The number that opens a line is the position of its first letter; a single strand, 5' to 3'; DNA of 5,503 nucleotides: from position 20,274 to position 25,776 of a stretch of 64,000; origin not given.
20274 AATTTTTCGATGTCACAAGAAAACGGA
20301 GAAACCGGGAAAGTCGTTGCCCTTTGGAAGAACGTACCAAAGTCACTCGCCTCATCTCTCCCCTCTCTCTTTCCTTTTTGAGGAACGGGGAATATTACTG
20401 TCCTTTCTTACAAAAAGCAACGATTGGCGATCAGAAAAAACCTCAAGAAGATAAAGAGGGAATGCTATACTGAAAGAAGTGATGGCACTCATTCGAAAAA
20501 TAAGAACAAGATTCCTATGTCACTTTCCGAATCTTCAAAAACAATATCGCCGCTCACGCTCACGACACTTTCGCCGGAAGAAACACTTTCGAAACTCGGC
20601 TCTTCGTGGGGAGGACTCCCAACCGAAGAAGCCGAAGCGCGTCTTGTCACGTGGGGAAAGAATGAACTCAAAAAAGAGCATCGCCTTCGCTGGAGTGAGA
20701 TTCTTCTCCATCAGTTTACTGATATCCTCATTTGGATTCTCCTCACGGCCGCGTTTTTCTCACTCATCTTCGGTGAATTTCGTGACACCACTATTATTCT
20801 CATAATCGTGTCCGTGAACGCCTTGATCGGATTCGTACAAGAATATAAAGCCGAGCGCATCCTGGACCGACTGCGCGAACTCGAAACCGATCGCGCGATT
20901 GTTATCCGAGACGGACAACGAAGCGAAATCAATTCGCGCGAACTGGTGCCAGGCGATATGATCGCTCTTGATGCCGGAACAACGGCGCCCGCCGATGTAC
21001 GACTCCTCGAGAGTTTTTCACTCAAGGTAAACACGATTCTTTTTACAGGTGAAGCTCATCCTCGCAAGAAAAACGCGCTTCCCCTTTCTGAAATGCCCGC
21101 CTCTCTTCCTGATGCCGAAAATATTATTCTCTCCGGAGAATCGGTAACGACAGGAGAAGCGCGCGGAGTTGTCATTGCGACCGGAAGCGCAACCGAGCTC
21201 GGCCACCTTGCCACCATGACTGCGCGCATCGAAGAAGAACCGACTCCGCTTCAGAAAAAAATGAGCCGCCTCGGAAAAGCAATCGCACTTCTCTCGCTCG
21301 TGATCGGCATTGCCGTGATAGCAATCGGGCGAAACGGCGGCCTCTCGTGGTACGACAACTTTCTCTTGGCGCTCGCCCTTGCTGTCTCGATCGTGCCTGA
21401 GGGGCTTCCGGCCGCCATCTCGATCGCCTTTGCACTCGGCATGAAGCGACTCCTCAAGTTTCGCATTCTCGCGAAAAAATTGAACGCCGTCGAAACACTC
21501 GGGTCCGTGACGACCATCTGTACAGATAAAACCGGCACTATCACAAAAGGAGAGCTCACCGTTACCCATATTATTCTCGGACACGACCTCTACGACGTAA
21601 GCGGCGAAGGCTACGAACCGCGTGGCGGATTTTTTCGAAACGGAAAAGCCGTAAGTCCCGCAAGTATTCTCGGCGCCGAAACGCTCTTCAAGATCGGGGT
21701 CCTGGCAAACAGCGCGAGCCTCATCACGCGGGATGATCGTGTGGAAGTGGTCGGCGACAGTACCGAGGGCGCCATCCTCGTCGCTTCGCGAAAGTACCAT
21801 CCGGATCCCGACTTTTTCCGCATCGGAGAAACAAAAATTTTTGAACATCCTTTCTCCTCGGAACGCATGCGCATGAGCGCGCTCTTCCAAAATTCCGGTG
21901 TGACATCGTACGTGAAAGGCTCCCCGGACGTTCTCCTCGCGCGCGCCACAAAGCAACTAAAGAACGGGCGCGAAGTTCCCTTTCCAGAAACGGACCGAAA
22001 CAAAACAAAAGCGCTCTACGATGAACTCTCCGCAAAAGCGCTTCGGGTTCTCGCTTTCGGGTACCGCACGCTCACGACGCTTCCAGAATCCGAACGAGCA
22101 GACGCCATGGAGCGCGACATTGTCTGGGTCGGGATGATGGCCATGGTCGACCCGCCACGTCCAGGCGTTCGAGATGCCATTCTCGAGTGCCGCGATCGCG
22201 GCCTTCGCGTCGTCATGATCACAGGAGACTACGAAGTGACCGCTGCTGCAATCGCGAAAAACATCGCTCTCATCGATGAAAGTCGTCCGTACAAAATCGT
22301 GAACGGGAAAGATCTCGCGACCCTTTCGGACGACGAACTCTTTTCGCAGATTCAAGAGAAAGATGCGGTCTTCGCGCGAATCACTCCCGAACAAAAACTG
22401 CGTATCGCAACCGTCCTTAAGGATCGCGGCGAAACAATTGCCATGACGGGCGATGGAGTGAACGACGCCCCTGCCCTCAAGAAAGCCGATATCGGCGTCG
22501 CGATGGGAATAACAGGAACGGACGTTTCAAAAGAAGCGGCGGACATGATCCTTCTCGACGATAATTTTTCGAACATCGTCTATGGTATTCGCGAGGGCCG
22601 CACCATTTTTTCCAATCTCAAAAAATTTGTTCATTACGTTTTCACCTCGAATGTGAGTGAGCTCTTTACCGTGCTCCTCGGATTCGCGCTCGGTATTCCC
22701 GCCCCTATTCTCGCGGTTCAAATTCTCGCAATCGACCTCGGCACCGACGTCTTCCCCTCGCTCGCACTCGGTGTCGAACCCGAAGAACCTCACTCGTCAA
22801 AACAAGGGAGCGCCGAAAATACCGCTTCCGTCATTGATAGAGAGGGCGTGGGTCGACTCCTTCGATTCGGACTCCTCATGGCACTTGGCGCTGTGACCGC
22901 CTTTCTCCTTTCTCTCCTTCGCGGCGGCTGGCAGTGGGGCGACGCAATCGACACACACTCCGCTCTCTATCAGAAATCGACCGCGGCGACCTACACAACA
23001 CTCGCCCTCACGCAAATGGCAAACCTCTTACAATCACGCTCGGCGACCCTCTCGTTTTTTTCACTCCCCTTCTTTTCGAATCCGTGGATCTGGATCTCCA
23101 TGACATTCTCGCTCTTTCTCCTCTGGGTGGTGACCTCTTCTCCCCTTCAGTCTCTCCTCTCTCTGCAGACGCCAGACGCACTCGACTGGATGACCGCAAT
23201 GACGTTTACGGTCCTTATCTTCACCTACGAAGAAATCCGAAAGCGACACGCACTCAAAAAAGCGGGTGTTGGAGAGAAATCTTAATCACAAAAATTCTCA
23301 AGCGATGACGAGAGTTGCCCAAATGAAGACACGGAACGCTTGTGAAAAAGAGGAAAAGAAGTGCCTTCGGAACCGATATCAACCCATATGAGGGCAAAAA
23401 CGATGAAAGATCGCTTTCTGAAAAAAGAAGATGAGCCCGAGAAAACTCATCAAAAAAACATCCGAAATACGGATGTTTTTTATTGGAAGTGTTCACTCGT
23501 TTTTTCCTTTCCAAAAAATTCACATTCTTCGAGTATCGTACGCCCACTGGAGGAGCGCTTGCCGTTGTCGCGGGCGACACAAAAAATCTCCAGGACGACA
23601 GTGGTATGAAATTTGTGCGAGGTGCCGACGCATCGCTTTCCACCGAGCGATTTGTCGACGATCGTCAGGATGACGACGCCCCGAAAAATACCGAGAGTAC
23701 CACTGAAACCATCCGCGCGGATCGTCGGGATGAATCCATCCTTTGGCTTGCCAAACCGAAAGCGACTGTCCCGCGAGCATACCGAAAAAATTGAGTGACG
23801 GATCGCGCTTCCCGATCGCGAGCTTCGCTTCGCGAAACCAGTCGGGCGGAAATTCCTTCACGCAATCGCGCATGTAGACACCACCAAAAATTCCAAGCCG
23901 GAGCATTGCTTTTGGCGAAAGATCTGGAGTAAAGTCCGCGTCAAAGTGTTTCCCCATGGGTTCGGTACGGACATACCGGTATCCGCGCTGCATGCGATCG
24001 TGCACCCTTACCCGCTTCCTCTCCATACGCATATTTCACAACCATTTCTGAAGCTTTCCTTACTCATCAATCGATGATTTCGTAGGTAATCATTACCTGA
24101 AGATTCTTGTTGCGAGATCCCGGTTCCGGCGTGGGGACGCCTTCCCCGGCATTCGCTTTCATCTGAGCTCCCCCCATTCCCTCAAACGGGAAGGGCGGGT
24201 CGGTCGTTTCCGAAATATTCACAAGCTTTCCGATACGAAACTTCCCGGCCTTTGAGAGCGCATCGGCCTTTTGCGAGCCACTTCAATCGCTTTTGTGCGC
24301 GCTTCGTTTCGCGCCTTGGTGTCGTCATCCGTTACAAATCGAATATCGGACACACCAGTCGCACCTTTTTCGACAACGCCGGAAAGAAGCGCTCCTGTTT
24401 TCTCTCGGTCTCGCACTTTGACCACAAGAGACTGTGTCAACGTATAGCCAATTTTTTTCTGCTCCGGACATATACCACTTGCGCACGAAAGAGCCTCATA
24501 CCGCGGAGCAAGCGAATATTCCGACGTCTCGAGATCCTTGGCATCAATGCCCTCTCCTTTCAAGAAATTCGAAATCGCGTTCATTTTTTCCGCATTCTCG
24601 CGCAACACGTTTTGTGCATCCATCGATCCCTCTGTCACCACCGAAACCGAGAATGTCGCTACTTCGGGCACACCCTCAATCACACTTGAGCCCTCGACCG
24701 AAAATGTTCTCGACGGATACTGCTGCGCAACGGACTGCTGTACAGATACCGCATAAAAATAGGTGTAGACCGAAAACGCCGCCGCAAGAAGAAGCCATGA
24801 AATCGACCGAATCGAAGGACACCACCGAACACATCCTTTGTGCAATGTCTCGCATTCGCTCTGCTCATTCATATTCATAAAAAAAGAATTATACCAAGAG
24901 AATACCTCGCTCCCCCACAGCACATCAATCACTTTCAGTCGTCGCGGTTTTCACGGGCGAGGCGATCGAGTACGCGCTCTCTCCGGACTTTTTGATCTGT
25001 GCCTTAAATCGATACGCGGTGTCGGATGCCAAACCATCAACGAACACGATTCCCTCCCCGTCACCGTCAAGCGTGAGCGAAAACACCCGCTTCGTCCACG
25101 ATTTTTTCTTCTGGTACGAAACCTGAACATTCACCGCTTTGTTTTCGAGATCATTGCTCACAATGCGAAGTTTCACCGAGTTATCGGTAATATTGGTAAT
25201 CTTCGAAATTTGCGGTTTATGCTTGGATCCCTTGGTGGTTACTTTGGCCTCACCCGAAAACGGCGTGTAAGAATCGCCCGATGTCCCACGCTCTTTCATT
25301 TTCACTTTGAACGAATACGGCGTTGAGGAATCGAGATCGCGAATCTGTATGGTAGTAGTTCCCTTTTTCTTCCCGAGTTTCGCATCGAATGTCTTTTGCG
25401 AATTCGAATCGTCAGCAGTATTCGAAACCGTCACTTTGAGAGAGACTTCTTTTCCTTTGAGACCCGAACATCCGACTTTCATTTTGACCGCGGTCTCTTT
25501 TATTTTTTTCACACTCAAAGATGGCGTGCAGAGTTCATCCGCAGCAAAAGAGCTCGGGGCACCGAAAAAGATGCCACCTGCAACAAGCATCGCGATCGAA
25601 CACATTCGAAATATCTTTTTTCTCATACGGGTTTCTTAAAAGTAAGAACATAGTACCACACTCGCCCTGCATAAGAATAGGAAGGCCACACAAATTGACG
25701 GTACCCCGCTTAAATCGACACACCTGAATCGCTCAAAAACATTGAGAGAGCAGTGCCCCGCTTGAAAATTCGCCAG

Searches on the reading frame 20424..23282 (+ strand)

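Call 7: search_protein_families(library=pfam, proteins=[window:20424-23282:+], max_evalue=0.01)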
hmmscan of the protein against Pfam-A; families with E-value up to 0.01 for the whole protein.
window:20424-23282:+ (953 aa): 7 families
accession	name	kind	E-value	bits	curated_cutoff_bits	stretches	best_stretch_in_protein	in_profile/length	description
PF00122.25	E1-E2_ATPase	-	1.6e-42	145.5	28.1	1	153-345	2-180/181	E1-E2 ATPase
PF00689.26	Cation_ATPase_C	-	1.3e-35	123.2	27.3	1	759-941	1-174/175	Cation transporting ATPase, C-terminus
PF00702.32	Hydrolase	-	1.1e-18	68.7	26.4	1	545-689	66-191/191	haloacid dehalogenase-like hydrolase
PF00690.31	Cation_ATPase_N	-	3.3e-15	55.9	20.4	1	48-113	3-69/69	Cation transporter/ATPase, N-terminus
PF13246.12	Cation_ATPase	-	4.2e-14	52.8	21.7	1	427-510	2-90/91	Cation transport ATPase (P-type)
PF08282.18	Hydrolase_3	-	0.00021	21.5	20.9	1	669-716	203-249/255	haloacid dehalogenase-like hydrolase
PF12710.13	HAD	-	0.00025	22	27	1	576-686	81-189/189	haloacid dehalogenase-like hydrolase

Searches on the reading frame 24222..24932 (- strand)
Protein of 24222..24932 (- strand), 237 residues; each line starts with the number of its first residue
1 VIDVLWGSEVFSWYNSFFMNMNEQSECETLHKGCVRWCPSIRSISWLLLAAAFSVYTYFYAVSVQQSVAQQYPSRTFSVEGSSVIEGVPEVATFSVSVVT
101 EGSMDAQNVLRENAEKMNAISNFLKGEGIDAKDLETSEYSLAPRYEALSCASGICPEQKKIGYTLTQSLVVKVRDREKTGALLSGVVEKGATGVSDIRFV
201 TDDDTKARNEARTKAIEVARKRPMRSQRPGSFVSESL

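Call 7: search_protein_families(library=pfam, proteins=[window:24222-24932:-], max_evalue=0.01)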
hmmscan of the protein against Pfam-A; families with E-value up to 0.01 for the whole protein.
window:24222-24932:- (237 aa): 1 family
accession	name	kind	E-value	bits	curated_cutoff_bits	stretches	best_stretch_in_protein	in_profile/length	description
PF04402.19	SIMPL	-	3.5e-31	109.5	25.2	1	78-222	2-140/205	Protein of unknown function (DUF541)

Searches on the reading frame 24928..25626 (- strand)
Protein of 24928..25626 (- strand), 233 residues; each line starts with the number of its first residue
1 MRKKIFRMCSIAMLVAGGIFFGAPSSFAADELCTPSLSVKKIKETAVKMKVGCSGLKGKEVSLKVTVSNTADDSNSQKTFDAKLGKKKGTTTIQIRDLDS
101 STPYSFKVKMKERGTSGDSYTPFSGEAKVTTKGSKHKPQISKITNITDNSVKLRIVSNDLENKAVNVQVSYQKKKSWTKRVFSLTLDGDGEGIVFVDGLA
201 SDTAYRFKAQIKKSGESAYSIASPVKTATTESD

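Call 7: search_protein_families(library=pfam, proteins=[window:24928-25626:-], max_evalue=0.01)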
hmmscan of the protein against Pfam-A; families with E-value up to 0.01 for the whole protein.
window:24928-25626:- (233 aa): 5 families
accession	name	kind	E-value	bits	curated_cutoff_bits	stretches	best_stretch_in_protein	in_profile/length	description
PF00041.27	fn3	-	1.1e-06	29.1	25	0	138-222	3-80/84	Fibronectin type III domain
PF16656.11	Pur_ac_phosph_N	-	6.4e-05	23.9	30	0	70-116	40-86/93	Purple acid Phosphatase, N-terminal domain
PF21605.3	CRLF2-like_D2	-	0.0001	22.8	27.3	0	50-118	17-77/94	Cytokine receptor-like factor 2-like, D2 domain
PF25077.1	DUF7800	-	0.00091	19.8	27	0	163-211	26-71/89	Domain of unknown function (DUF7800)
PF17425.8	Arylsulfotran_N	-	0.003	18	24.2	0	161-217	24-78/88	Arylsulfotransferase Ig-like domain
